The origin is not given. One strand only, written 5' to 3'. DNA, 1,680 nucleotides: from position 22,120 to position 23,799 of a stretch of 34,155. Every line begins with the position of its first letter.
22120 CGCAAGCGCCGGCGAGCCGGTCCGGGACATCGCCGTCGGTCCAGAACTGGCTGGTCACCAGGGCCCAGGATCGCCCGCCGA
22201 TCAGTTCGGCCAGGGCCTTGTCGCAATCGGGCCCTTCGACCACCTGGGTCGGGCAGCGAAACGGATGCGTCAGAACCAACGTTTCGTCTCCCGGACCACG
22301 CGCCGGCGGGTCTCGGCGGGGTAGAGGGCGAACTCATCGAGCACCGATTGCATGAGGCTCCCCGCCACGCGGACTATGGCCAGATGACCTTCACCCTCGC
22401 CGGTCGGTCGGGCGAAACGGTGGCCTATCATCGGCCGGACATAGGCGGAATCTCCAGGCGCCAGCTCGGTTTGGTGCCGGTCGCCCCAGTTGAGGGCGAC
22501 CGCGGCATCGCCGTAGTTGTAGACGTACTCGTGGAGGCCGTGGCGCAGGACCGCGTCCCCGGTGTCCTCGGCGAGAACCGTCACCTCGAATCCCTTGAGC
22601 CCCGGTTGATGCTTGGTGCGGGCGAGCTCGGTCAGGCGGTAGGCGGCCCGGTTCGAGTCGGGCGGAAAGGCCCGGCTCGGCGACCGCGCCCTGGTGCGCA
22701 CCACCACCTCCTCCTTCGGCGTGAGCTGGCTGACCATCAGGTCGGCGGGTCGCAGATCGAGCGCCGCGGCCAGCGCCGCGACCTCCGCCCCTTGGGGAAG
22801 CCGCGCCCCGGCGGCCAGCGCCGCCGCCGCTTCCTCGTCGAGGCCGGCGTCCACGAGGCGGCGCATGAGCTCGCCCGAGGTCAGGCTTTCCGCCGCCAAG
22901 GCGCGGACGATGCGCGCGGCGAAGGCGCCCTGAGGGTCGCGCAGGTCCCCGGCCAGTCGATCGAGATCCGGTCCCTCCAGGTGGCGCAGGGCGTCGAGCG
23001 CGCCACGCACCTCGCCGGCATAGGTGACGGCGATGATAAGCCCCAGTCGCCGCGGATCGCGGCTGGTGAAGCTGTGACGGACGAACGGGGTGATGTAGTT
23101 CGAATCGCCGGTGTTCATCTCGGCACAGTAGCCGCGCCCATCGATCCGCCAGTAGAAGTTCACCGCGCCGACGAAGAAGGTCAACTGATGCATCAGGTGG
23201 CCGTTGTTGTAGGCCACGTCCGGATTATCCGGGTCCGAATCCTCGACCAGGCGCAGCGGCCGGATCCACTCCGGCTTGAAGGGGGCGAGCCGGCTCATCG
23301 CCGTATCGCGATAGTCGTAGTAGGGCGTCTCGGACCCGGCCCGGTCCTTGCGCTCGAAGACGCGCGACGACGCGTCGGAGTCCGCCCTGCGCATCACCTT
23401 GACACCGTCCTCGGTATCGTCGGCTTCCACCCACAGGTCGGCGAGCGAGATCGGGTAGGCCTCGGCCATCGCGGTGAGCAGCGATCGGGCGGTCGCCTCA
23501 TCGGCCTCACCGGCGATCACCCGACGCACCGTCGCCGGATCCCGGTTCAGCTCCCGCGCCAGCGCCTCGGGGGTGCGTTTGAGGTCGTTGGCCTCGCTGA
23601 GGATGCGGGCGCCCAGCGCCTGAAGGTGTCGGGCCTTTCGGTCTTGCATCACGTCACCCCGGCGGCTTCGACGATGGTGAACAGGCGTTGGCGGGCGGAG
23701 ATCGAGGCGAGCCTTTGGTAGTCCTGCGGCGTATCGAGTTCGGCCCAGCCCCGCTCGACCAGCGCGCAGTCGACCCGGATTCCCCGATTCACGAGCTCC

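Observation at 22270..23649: HEPD/MPnS-family dioxygenase carrying the methylphosphonate-synthase residue signature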

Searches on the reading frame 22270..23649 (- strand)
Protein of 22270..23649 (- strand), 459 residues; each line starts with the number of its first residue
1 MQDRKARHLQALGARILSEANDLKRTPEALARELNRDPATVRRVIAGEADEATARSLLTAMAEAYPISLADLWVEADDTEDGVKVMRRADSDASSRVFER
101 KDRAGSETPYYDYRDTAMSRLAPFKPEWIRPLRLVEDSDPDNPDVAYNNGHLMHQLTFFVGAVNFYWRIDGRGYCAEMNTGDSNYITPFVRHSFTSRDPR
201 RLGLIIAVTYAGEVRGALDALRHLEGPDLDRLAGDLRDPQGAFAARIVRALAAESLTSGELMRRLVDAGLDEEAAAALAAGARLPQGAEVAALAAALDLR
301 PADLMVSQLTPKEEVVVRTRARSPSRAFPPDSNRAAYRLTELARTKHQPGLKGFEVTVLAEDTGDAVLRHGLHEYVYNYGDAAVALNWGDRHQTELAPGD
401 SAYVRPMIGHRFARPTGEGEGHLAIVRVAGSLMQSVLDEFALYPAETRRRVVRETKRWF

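Call 4: search_protein_families(library=pfam, proteins=[window:22270-23649:-], max_evalue=1)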
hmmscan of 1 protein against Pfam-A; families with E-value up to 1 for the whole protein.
window:22270-23649:- (459 aa): 8 families
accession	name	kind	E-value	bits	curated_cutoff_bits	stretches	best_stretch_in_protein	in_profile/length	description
PF07883.17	Cupin_2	-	8.2e-05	22.7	27.2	1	389-418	33-62/70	Cupin domain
PF13443.12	HTH_26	-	0.0087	16.7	22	1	250-306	5-59/63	Cro/C1-type HTH DNA-binding domain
PF13936.12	HTH_38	-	0.03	14.5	27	1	29-45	25-41/44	Helix-turn-helix domain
PF21770.3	MgtC_SapB_C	-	0.064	14.2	27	1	43-87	4-47/77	MGTC/SAPB C-terminal domain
PF01381.28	HTH_3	-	0.07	13.6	23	0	23-72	8-55/55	Helix-turn-helix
PF19536.4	POU2F1_C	-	0.09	12.5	27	1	253-311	109-161/282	POU domain, class 2, transcription factor 1 C-terminal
PF13560.12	HTH_31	-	0.097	13.4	27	1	24-65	14-54/64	Helix-turn-helix domain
PF12840.13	HTH_20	-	0.28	11.6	27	0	245-267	7-29/51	Helix-turn-helix domain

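Call 5: search_protein_families(library=ncbifam, proteins=[window:22270-23649:-], max_evalue=1)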
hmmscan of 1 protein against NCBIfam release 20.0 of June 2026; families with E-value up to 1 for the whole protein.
window:22270-23649:- (459 aa): 0 families

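Call 6: search_solved_structures(query=window:22270-23649:-, max_evalue=1, show_alignments=3)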
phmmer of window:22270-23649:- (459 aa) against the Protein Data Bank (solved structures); distinct sequences matched with E-value up to 1: 10.
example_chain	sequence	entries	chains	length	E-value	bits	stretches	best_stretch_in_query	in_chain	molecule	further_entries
6b9s_A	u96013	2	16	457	9.2e-82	278.4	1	11-459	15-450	Methylphosphonate synthase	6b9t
6b9r_A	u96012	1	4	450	9.7e-69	235.4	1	13-459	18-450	Hydroxyethylphosphonate dioxygenase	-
5u55_A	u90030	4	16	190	1.7e-06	30.3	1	63-210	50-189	(S)-2-hydroxypropylphosphonic acid epoxidase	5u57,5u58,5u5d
1zz6_A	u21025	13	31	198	4.3e-05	25.7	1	21-208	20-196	Hydroxypropylphosphonic Acid Epoxidase | Hydroxyprophylphosphonic Acid Epoxidase | EPOXIDASE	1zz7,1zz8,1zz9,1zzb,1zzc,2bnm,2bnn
4j1x_A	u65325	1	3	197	4.3e-05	25.7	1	21-208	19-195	Epoxidase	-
6ayv_A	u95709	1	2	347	0.19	13.7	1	190-253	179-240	Fructose-1,6-bisphosphatase class 2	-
6ayu_A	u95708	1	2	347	0.19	13.7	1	190-253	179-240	Fructose-1,6-bisphosphatase class 2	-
6ayy_A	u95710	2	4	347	0.19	13.7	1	190-253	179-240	Fructose-1,6-bisphosphatase class 2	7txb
9bh5_CR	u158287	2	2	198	0.21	13.6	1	91-165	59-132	Large ribosomal subunit protein eL19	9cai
1i2d_A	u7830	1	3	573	0.55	12.2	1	89-153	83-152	ATP SULFURYLASE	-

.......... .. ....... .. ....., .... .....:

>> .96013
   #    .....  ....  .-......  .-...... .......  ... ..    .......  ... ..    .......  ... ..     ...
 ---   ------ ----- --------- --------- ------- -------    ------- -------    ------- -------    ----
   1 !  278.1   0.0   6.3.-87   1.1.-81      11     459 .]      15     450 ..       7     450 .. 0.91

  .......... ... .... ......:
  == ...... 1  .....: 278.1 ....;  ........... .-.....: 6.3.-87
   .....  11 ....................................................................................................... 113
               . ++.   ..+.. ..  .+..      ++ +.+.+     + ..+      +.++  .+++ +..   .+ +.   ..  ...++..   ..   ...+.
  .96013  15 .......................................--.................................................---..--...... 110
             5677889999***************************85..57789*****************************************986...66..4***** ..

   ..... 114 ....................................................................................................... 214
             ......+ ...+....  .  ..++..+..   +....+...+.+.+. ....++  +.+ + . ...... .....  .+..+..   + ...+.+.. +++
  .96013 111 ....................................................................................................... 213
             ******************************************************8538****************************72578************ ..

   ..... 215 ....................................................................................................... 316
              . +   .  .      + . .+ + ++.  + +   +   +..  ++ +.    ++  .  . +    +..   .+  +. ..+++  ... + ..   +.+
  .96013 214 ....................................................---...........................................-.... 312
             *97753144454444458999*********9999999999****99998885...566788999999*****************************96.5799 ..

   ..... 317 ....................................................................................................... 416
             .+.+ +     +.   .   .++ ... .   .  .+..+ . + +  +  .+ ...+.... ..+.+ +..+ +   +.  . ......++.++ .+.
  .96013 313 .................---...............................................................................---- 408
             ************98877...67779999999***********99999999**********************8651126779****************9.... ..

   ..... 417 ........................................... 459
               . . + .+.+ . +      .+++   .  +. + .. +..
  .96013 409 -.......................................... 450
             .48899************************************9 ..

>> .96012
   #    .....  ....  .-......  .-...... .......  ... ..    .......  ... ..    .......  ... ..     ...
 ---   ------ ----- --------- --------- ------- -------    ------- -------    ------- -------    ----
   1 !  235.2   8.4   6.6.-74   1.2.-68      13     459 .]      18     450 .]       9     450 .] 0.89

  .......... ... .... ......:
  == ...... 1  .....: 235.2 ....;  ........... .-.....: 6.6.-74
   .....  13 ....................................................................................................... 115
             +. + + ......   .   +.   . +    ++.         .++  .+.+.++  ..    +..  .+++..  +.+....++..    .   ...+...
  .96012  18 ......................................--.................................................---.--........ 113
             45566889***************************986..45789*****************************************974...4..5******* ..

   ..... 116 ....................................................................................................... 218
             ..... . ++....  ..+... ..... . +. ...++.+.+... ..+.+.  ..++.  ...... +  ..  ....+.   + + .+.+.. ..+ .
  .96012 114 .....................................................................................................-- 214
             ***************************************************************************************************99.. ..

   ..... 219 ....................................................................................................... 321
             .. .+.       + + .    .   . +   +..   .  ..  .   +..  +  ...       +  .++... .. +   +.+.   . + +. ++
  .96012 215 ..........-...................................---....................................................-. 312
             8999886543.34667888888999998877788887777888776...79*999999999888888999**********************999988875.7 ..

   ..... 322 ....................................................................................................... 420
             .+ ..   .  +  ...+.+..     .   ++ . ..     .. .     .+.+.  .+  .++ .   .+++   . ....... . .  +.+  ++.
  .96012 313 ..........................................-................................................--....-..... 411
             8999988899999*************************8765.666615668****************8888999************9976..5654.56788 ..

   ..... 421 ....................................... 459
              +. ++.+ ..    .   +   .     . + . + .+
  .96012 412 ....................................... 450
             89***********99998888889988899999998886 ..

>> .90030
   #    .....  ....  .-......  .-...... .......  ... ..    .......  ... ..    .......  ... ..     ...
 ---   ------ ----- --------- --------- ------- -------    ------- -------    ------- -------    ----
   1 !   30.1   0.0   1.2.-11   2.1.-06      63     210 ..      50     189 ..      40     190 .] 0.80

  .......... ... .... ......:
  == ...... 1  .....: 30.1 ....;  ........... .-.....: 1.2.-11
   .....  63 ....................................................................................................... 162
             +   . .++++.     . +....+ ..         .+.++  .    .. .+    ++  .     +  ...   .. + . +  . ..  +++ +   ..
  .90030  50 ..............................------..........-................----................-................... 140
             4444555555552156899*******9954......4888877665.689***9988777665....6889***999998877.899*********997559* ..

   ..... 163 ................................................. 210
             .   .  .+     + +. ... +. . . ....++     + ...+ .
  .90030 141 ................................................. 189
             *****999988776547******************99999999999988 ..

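Call 11: find_encoding_contigs(protein=window:22270-23649:-, flank=10000, max_places=6)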
Protein window:22270-23649:- (459 aa): no gene with exactly this product is on record in the collection.

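Call 12: find_homologous_proteins(query=window:22273-23649:-, max_evalue=1e-10)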
Query window:22273-23649:- (459 aa): 524 proteins with E <= 1e-10 among 8000 candidates; the best 120 are listed.
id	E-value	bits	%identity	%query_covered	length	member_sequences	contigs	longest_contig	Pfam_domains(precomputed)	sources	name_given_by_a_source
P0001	0.0e+0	1017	100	100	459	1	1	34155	-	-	-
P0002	1.0e-263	893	88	100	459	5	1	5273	-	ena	-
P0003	2.8e-198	677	67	100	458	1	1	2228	-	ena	-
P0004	1.4e-194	665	64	100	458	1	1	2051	-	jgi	jgi:methylphosphonate synthase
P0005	3.6e-172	591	61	100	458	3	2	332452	-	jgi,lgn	jgi:methylphosphonate synthase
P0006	3.8e-171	588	62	98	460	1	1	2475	PF07883.18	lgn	-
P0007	1.1e-169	583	61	100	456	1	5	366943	PF07883.18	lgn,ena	-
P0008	4.7e-168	578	59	99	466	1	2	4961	PF07883.18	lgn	-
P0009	3.2e-167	575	59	100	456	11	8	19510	-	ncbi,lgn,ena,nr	ncbi:MAG: hypothetical protein HOJ07_16835 [Rhodospirillaceae bacterium]|nr:hypothetical protein [Rh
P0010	7.7e-167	574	60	100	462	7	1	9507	PF07883.18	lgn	-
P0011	3.1e-166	572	59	99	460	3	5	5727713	-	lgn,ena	-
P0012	2.2e-165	569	61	98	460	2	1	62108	-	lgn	-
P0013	2.4e-165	569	59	100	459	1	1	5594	-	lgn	-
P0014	7.5e-165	567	60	98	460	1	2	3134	PF07883.18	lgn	-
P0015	1.1e-164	567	59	100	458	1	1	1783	-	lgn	-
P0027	7.1e-161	554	58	98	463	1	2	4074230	PF07883.18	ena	-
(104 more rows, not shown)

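Call 20: find_encoding_contigs(protein=P0005, flank=10000, max_places=2)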
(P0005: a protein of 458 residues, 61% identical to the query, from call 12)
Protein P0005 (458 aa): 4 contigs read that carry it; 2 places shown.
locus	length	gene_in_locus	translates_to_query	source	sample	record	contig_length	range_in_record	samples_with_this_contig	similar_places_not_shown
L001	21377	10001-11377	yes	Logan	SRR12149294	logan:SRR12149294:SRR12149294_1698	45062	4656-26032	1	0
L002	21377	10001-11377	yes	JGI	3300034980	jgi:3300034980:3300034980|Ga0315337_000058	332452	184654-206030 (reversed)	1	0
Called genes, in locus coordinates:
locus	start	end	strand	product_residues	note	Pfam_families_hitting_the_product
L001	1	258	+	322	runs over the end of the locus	PF03102:NeuB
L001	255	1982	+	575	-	PF00571:CBS (faint), PF03446:NAD_binding_2 (weak), PF03721:UDPG_MGDP_dh_N, PF00984:UDPG_MGDP_dh, PF03720:UDPG_MGDP_dh_C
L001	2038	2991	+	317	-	-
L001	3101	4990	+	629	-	PF13522:GATase_6, PF13537:GATase_7, PF00733:Asn_synthase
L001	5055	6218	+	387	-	PF04464:Glyphos_transf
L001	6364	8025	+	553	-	PF13714:PEP_mutase, PF12804:NTP_transf_3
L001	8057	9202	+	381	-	PF02776:TPP_enzyme_N, PF02775:TPP_enzyme_C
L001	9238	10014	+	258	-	PF12804:NTP_transf_3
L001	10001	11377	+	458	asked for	-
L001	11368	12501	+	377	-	PF00465:Fe-ADH, PF25137:ADH_Fe_C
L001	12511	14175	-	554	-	PF00884:Sulfatase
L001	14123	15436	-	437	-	-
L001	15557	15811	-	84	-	-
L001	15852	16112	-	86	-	-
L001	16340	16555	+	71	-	-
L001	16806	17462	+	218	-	PF13489:Methyltransf_23, PF13847:Methyltransf_31 (weak), PF08241:Methyltransf_11, PF08242:Methyltransf_12 (faint), PF13649:Methyltransf_25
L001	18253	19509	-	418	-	-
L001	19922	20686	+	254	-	PF05711:TylF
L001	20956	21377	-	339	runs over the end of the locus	PF00551:Formyl_trans_N, PF02911:Formyl_trans_C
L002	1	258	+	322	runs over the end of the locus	PF03102:NeuB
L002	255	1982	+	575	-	PF00571:CBS (faint), PF03446:NAD_binding_2 (weak), PF03721:UDPG_MGDP_dh_N, PF00984:UDPG_MGDP_dh, PF03720:UDPG_MGDP_dh_C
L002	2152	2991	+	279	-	-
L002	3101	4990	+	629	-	PF13522:GATase_6, PF13537:GATase_7, PF00733:Asn_synthase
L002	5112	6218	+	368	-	PF04464:Glyphos_transf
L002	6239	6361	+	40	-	-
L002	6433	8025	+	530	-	PF13714:PEP_mutase, PF12804:NTP_transf_3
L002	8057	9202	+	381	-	PF02776:TPP_enzyme_N, PF02775:TPP_enzyme_C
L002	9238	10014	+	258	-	PF12804:NTP_transf_3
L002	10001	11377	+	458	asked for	-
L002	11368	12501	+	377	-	PF00465:Fe-ADH, PF25137:ADH_Fe_C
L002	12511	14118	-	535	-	PF00884:Sulfatase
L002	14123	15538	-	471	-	-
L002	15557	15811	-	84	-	-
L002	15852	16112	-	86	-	-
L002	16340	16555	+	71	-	-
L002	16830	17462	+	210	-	PF13489:Methyltransf_23, PF13649:Methyltransf_25, PF13847:Methyltransf_31 (weak), PF08241:Methyltransf_11, PF08242:Methyltransf_12 (faint)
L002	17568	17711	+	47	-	-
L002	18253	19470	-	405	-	-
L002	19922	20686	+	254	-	PF05711:TylF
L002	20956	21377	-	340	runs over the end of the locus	PF00551:Formyl_trans_N, PF02911:Formyl_trans_C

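Call 21: find_encoding_contigs(protein=P0002, flank=10000, max_places=2)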
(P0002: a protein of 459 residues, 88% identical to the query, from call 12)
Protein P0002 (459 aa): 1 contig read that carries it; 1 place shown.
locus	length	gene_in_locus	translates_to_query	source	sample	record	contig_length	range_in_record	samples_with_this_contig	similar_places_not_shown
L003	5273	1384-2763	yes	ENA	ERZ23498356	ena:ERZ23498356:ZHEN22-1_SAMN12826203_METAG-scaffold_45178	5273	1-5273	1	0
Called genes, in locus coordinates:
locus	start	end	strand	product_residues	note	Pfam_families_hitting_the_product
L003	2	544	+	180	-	?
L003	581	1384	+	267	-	PF00483:NTP_transferase, PF12804:NTP_transf_3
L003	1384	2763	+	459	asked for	-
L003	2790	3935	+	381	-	PF00465:Fe-ADH, PF25137:ADH_Fe_C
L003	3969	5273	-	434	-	?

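Call 23: search_protein_representatives(protein=window:22273-23649:-)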
Query: 459 residues. Proteins with E-value up to 0.001 (for the whole library): 451; up to 1e-10: 330; up to 1e-30: 208. The best 150 are listed.
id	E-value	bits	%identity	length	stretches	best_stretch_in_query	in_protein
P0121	1.4e-143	495.3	50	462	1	6-459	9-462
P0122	1.4e-139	482.1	54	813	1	8-459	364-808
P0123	4.4e-133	460.7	54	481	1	7-459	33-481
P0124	4.1e-132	457.5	51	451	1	2-459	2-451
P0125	2.1e-131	455.2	50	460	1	10-459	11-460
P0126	3.0e-130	451.4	49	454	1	8-459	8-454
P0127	3.9e-123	427.9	47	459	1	7-459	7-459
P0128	1.2e-121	423.0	45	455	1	4-459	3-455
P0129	3.2e-119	415.0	45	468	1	6-459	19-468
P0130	4.9e-117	407.8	46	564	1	5-459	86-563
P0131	1.2e-116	406.6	48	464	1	6-459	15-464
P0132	7.8e-116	403.9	45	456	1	5-459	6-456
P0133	7.6e-115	400.6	51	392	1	62-459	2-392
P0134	5.4e-114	397.8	46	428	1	39-459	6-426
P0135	1.0e-110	387.0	46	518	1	7-459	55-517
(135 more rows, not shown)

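Call 27: find_related_loci(query=A1, collection=genome_contigs, flank=10000)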
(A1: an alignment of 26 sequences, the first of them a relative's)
Query A1 (459 aa) in genome_contigs; peptide patterns used: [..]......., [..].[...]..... (x = any residue, [..] = any of these).
182 stretches matched a pattern; 134 encode a relative of the query (tblastn E <= 1e-3); the best 80 are kept; 80 distinct loci.
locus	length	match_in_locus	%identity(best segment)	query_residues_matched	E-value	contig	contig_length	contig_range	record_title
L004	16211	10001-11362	59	2-459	2e-169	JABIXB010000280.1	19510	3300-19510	MAG: Rhodospirillaceae bacterium isolate SI073_bin108 k141_2708856, whole genome shotgun sequence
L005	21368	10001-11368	59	3-459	1e-168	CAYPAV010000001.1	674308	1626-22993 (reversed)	MAG TPA_asm: uncultured Rhodospirillaceae bacterium isolate SRP200020_co5_212 genome assembly, contig: NODE_1_length_674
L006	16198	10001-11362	58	2-459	2e-167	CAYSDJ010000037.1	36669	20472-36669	MAG TPA_asm: uncultured Rhizobiaceae bacterium isolate SRP200020_co5_287 genome assembly, contig: NODE_1690_length_36669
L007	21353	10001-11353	59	5-459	2e-166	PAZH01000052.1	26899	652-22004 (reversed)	MAG: Rhodospirillaceae bacterium isolate SP8 MHASMcontig_2496013, whole genome shotgun sequence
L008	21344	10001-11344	56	10-459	8e-166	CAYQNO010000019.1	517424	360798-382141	MAG TPA_asm: uncultured Flavobacteriales bacterium isolate SRP092796_co2_743 genome assembly, contig: k141_5321322, whol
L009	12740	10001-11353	57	3-459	3e-162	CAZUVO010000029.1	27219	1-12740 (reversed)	MAG TPA_asm: uncultured Rhizobiaceae bacterium isolate SRP200020_co5_29 genome assembly, contig: NODE_2674_length_27219_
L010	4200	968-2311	58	8-459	1e-166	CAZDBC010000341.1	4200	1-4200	MAG TPA_asm: uncultured Kiloniellaceae bacterium isolate SRP141376_co4_6 genome assembly, contig: NODE_34759_length_4200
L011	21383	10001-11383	56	2-459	3e-161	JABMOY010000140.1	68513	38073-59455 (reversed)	MAG: Rhodospirillales bacterium isolate bin.246 k141_4418012, whole genome shotgun sequence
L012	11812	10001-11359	57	8-459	2e-159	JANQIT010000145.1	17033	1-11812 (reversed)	MAG: Hwanghaeella sp. isolate PL24a_bin.65 k99_2759926, whole genome shotgun sequence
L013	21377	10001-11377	53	2-459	4e-153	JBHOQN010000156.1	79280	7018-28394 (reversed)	MAG: Ktedonobacteraceae bacterium isolate A0_13 coassembly_Ak141_377202, whole genome shotgun sequence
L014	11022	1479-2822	52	6-459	2e-152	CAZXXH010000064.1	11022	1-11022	MAG TPA_asm: uncultured Dehalococcoidales bacterium isolate SRP092796_co3_883 genome assembly, contig: NODE_12793_length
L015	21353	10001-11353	54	8-459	3e-149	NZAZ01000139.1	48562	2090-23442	MAG: Rhodospirillaceae bacterium isolate ARS16 MHASMcontig_621363, whole genome shotgun sequence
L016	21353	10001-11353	55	10-459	3e-146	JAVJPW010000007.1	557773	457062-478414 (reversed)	MAG: Alphaproteobacteria bacterium isolate E1-EBD-17 k141_44400, whole genome shotgun sequence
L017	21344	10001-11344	52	12-459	2e-144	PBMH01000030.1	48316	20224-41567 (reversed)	MAG: Alphaproteobacteria bacterium isolate SP218 MHASMcontig_1587871, whole genome shotgun sequence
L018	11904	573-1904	53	10-459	8e-143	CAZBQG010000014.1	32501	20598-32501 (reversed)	MAG TPA_asm: uncultured Rhodospirillaceae bacterium isolate SRP308112_co1_303 genome assembly, contig: NODE_1720_length_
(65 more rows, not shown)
